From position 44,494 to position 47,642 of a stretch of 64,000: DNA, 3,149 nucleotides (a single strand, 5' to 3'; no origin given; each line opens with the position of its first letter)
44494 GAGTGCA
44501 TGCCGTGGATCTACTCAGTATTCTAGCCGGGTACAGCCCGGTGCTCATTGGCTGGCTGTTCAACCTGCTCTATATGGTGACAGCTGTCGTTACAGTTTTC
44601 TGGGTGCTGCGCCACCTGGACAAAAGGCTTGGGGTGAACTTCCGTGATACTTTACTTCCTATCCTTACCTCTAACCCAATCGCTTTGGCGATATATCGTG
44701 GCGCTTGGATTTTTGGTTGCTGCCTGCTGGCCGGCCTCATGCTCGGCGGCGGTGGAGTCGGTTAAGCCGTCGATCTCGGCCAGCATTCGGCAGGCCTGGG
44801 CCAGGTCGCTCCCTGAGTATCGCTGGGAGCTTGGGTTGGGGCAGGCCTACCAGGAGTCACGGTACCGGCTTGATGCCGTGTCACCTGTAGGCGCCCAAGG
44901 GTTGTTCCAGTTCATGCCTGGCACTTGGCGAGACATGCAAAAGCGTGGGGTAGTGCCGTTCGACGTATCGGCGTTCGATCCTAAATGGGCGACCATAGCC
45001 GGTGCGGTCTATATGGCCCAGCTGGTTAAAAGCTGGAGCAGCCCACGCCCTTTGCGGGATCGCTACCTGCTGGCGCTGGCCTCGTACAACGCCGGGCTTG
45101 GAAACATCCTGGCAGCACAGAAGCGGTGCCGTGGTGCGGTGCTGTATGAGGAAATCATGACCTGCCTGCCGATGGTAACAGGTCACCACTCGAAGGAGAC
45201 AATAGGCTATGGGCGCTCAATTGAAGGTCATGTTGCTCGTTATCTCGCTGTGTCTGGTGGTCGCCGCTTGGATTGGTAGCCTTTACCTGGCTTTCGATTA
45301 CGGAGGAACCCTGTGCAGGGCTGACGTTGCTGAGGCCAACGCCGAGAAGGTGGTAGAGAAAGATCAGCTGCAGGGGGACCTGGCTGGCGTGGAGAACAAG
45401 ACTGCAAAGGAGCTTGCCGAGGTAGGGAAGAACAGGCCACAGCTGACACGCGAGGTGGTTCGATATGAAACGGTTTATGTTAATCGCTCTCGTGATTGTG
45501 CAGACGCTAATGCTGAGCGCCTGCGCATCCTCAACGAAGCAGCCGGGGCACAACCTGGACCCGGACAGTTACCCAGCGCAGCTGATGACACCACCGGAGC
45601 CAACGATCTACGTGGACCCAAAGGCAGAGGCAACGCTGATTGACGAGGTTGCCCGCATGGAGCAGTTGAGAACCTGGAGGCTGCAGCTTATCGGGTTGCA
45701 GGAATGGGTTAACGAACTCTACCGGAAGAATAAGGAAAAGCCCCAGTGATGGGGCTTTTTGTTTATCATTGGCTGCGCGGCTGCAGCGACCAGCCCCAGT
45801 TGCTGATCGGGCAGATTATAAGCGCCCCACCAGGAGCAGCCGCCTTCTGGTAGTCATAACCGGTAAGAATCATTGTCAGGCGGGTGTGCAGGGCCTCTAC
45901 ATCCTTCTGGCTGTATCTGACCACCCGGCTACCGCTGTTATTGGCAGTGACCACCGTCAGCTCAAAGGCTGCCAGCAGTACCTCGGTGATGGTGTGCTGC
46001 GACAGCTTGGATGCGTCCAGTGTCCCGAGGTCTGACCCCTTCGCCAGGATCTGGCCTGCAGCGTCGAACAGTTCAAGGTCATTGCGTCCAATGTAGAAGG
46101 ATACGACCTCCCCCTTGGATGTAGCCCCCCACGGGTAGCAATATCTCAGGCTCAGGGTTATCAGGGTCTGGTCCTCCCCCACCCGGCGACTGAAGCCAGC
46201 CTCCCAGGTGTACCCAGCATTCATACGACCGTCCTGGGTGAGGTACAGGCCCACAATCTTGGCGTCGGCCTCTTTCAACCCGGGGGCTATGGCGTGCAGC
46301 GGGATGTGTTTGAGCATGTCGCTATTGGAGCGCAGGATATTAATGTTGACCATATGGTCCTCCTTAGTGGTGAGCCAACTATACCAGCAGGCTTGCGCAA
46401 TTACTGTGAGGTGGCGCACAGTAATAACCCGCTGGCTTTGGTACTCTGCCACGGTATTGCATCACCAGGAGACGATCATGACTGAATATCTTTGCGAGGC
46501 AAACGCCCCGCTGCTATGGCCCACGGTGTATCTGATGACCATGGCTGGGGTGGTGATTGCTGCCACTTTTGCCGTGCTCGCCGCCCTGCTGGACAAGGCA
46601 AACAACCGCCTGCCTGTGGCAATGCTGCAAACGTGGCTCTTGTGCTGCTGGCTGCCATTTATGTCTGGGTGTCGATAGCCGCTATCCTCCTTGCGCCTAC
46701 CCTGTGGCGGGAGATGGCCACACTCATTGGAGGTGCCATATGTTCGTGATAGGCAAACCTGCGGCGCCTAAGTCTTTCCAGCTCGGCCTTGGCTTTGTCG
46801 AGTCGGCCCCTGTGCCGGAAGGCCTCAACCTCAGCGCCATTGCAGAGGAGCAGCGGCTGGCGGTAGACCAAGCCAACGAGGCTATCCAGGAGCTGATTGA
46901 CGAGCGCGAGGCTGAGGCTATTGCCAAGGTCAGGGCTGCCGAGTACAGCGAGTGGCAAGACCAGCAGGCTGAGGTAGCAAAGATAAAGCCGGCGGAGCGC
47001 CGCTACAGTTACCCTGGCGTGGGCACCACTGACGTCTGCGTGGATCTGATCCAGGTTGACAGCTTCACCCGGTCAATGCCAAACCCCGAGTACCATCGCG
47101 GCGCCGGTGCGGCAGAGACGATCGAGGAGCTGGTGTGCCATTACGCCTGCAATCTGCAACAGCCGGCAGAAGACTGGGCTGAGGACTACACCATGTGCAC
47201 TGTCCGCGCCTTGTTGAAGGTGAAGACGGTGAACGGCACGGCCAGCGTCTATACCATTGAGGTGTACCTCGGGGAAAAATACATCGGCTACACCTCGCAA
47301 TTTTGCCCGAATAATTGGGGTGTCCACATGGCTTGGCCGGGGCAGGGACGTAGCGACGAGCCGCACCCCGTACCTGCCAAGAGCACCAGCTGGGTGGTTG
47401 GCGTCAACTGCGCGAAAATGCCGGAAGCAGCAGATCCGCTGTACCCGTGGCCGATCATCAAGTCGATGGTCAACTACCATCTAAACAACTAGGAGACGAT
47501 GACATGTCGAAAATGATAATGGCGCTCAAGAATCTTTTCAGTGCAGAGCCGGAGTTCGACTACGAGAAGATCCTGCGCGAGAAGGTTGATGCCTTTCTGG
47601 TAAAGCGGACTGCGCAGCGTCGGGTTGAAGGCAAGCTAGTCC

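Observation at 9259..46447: Phage-wide promoter class: CRP-type dyad TGTGA-N6-TCACA fixed 28-29 nt upstream of a TAnnnT -10, with no -35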

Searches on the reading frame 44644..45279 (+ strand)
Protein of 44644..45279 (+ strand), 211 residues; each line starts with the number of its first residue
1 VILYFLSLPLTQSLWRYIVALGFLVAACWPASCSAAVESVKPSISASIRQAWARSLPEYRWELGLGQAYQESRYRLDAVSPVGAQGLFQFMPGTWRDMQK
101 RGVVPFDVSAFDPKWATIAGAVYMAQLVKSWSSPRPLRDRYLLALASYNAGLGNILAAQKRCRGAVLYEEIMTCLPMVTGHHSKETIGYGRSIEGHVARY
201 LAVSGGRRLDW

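Call 79: search_protein_families(library=pfam, max_evalue=1, proteins=[window:44644-45279:+])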
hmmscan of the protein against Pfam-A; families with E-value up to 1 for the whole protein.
window:44644-45279:+ (211 aa): 3 families
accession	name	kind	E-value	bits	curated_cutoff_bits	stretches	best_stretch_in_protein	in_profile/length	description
PF01464.25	SLT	-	7.1e-17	61.5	21.3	1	68-161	21-107/117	Transglycosylase SLT domain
PF06737.19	Transglycosylas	-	0.034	15.3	27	1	68-132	11-75/77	Transglycosylase-like domain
PF16814.10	Read-through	-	0.13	12.5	27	1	91-120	147-176/182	Read-through domain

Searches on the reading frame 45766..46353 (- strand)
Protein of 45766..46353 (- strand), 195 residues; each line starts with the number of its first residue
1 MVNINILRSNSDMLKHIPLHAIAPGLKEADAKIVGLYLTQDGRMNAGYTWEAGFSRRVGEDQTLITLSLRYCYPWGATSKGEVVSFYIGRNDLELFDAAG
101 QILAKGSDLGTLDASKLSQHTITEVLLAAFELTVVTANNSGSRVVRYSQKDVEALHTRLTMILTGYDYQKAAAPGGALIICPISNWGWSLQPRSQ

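Call 26: search_protein_families(library=pfam, max_evalue=0.01, proteins=[window:45766-46353:-])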
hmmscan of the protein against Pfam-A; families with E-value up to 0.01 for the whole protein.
window:45766-46353:- (195 aa): 0 families

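Call 51: search_protein_families(library=phrogs, max_evalue=0.1, proteins=[window:45766-46353:-])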
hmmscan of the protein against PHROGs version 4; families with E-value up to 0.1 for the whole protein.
window:45766-46353:- (195 aa): 0 families

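Call 52: search_solved_structures(query=window:45766-46353:-, max_evalue=10)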
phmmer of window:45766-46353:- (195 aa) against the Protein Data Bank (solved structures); distinct sequences matched with E-value up to 10: 2.
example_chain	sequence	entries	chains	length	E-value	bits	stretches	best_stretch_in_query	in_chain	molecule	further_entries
8tnp_C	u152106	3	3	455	0.52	12.9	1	134-185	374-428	Maltose/maltodextrin-binding periplasmic protein,SD40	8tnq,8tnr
2x7j_A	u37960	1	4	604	1.1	11.9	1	129-186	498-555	2-SUCCINYL-5-ENOLPYRUVYL-6-HYDROXY-3-CYCLOHEXENE -1-CARBOXYLATE SYNTHASE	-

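Call 77: predict_structure(protein=window:45766-46353:-)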
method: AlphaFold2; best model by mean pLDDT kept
length: 195 residues; sequences in the alignment: 1
mean_pLDDT: 33.6   pTM: 0.28
mean pLDDT of the five models: 33.6, 31.5, 30.7, 28.9, 27.7
residues with pLDDT >= 90: 0; 70-90: 0; 50-70: 2; < 50: 193
segments of 3 or more residues with pLDDT < 50: 1-59, 62-195
pLDDT, mean of each block of 10 residues (from residue 1): 19 27 31 29 34 47 45 36 39 42 29 32 42 32 33 42 33 27 24 26
secondary structure, 60 per line:
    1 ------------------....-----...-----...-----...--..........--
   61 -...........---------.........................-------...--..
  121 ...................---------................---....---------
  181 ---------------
elements in order: H19-22 E36-38 E44-46 E49-58 E62-72 E82-89 H90-106 H119-139 H149-164 H168-171

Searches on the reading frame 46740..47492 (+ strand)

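Call 26: search_protein_families(library=pfam, max_evalue=0.01, proteins=[window:46740-47492:+])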
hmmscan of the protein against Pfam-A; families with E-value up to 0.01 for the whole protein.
window:46740-47492:+ (250 aa): 0 families

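Call 51: search_protein_families(library=phrogs, max_evalue=0.1, proteins=[window:46740-47492:+])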
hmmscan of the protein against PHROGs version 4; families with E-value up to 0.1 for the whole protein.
window:46740-47492:+ (250 aa): 2 families
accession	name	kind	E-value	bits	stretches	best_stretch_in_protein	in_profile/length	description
phrog_645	-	DNA, RNA and nucleotide metabolism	0.037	15.1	1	28-79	37-89/196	Rnase E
phrog_18572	-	unknown function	0.038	14.9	0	140-160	32-52/61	-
